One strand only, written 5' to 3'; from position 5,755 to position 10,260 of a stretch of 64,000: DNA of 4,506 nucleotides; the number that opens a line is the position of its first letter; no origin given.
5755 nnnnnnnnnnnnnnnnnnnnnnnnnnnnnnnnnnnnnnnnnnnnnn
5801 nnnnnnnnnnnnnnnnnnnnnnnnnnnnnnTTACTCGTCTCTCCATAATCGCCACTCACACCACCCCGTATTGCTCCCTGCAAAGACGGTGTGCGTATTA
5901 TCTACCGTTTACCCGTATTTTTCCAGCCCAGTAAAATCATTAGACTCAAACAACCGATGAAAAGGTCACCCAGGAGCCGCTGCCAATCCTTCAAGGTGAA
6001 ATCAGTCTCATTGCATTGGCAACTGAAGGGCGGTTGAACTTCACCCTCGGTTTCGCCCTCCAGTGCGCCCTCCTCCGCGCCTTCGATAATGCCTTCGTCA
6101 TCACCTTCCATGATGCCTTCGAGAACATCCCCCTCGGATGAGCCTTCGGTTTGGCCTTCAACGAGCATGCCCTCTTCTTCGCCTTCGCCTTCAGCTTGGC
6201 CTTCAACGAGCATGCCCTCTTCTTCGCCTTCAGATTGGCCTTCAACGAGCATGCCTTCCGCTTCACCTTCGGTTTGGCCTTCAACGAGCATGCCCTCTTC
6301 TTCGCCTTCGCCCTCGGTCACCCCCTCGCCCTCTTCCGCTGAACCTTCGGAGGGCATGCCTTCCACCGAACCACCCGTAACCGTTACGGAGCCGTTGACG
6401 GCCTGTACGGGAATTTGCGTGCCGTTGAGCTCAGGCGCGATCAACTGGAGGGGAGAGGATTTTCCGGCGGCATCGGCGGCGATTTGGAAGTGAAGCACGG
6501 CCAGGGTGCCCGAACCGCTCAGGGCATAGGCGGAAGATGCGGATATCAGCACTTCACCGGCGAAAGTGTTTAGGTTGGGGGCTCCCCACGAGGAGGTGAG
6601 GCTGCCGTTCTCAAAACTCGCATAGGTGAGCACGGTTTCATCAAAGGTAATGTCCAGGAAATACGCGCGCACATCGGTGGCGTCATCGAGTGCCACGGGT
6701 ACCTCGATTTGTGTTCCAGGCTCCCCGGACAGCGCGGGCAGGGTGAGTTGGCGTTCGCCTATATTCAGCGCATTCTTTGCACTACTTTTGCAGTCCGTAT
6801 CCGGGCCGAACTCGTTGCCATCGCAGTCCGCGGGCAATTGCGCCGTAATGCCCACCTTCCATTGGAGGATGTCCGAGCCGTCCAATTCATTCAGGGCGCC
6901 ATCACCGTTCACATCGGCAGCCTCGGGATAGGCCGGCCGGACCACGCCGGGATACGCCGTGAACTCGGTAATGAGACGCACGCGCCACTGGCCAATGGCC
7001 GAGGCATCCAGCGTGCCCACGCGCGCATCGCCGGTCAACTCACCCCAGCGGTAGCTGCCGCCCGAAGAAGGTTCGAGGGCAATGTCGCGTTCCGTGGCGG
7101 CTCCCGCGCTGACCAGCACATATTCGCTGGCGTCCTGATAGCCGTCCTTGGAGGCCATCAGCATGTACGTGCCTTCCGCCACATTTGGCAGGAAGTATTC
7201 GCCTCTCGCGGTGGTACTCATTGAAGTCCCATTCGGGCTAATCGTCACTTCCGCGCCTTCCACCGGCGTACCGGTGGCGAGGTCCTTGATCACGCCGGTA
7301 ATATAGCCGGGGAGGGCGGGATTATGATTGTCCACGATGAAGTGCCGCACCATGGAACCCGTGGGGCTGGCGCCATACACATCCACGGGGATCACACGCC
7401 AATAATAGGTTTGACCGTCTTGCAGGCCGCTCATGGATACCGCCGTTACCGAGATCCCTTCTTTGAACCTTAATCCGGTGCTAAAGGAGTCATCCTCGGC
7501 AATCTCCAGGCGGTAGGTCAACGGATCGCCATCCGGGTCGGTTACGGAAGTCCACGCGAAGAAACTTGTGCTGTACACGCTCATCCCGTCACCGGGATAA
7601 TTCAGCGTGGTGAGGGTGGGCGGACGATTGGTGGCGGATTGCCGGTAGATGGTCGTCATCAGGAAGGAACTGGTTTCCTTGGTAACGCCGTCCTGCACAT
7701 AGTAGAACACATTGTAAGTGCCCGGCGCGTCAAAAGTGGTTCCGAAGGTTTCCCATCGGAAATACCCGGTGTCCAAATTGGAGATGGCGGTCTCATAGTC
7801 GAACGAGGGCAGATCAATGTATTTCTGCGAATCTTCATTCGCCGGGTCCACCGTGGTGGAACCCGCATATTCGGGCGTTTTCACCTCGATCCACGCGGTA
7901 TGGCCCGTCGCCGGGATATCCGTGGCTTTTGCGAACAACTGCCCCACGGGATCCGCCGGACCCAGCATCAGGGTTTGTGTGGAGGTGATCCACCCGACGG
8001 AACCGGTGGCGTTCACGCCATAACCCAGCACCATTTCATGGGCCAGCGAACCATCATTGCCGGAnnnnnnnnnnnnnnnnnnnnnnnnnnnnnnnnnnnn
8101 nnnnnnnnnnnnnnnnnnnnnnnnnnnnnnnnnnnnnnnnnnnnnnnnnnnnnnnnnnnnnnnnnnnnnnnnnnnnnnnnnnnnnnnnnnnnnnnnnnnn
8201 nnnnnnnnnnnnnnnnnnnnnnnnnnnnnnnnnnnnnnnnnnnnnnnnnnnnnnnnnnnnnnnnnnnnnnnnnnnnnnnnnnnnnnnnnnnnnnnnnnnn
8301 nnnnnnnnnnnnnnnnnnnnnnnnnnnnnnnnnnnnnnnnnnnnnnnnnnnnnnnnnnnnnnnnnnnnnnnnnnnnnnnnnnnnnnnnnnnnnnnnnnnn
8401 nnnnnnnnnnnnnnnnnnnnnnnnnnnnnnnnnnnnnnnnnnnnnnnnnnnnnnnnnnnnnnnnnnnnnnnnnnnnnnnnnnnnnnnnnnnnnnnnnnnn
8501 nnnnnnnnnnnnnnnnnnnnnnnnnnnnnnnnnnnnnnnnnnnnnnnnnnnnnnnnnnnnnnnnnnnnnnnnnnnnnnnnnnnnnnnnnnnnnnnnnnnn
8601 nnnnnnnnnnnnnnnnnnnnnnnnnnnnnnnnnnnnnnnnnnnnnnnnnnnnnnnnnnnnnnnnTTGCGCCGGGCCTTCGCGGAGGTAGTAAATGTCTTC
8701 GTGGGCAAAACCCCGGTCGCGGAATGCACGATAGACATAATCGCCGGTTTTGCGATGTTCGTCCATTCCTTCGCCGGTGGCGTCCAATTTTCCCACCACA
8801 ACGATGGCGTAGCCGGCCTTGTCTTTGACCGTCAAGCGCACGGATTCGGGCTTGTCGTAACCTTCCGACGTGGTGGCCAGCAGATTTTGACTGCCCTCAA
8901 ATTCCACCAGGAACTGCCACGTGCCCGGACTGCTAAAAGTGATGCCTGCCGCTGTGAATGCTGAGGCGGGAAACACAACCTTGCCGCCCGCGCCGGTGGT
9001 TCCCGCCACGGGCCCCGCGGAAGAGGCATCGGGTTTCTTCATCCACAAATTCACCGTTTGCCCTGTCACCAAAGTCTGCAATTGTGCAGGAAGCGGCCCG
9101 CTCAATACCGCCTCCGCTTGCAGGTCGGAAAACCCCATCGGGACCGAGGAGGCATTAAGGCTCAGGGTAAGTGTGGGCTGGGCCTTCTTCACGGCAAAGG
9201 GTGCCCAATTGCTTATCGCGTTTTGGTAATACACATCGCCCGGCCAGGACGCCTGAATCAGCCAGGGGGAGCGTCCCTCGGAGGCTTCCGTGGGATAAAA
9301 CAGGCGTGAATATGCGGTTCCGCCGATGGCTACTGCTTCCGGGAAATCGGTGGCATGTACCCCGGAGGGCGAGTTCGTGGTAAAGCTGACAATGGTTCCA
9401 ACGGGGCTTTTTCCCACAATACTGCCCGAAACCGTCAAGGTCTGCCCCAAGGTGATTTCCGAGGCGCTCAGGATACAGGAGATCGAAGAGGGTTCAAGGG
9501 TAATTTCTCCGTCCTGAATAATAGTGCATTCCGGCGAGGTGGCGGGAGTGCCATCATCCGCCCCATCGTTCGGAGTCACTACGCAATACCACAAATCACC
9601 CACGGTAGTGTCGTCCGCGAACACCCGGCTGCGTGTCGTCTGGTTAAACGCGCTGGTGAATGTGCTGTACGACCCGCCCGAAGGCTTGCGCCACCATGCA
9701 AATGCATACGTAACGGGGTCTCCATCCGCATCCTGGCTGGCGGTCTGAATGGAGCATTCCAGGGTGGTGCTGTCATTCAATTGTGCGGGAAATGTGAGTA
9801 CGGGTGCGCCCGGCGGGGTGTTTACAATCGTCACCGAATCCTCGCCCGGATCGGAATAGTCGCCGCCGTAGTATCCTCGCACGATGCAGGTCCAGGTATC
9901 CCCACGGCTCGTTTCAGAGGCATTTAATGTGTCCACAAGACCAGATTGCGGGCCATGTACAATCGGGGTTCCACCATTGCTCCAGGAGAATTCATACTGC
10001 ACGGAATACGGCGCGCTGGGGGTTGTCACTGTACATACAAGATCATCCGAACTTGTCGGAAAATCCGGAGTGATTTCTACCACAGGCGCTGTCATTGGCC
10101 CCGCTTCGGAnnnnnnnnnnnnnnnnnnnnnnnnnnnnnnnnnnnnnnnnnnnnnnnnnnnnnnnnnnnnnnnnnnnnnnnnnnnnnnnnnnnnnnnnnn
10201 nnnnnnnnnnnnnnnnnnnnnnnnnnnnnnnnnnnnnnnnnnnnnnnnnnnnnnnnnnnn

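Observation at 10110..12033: Tandem, diverged duplication of an FGE-sulfatase (formylglycine-generating-enzyme-like) domain inside the giant protein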

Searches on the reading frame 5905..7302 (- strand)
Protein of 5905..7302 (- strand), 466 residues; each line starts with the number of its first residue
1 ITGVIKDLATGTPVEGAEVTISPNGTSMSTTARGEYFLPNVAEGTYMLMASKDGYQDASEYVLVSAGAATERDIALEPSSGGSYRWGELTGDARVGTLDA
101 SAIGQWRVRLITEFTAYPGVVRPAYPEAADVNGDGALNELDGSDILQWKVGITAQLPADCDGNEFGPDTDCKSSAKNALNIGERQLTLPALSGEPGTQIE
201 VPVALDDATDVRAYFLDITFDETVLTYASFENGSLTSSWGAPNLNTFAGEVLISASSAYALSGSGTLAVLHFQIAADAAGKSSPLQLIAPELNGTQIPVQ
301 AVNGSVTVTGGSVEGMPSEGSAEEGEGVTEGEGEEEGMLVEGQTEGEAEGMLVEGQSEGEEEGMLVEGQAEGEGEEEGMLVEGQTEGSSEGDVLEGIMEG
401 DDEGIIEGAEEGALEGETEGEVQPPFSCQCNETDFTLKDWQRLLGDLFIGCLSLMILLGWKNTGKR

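Call 43: search_protein_families(library=pfam, proteins=[window:5905-7302:-], max_evalue=1)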
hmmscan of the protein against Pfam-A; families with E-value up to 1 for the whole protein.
window:5905-7302:- (466 aa): 7 families
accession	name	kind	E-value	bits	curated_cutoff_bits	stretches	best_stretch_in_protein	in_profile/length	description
PF13620.12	CarboxypepD_reg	-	2.6e-15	57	32.3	1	1-77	2-82/82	Carboxypeptidase regulatory-like domain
PF00963.24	Cohesin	-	1.8e-12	48.1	24.1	1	185-308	2-139/139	Cohesin domain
PF13715.12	CarbopepD_reg_2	-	1.3e-09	38.4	32.2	1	1-78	1-78/88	CarboxypepD_reg-like domain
PF08308.17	PEGA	-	0.00055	20.2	20.8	1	38-79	29-70/71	PEGA domain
PF14686.12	fn3_3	-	0.0014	18.8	24.4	1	30-71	31-74/75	Polysaccharide lyase family 4, domain II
PF17802.7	SpaA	-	0.004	17.7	23.1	1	7-60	9-70/91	Prealbumin-like fold domain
PF00404.24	Dockerin_1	-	0.0041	17.7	22.9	1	91-141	6-48/57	Dockerin type I domain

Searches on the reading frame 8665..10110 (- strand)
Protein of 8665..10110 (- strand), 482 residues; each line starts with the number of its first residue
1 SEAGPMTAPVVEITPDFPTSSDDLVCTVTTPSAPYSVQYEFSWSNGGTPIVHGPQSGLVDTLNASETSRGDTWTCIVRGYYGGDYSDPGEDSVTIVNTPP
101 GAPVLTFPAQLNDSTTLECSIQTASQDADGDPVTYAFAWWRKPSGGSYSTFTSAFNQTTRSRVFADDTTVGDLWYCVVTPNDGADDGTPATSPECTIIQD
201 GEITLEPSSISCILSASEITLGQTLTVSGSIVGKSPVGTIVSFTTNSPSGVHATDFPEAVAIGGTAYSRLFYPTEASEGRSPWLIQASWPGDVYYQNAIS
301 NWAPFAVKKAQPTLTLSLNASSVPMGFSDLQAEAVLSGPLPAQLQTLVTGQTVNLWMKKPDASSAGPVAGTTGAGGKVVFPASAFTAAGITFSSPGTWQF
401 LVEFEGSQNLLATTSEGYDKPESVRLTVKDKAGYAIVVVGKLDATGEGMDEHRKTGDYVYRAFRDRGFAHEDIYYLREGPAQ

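Call 43: search_protein_families(library=pfam, proteins=[window:8665-10110:-], max_evalue=1)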
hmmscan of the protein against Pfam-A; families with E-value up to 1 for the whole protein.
window:8665-10110:- (482 aa): 1 family
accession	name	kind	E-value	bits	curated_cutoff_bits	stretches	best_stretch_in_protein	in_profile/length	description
PF25776.1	Ig_VWDE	-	0.001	19.4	28.1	1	98-178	5-83/105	VWDE-like, immunoglobulin domain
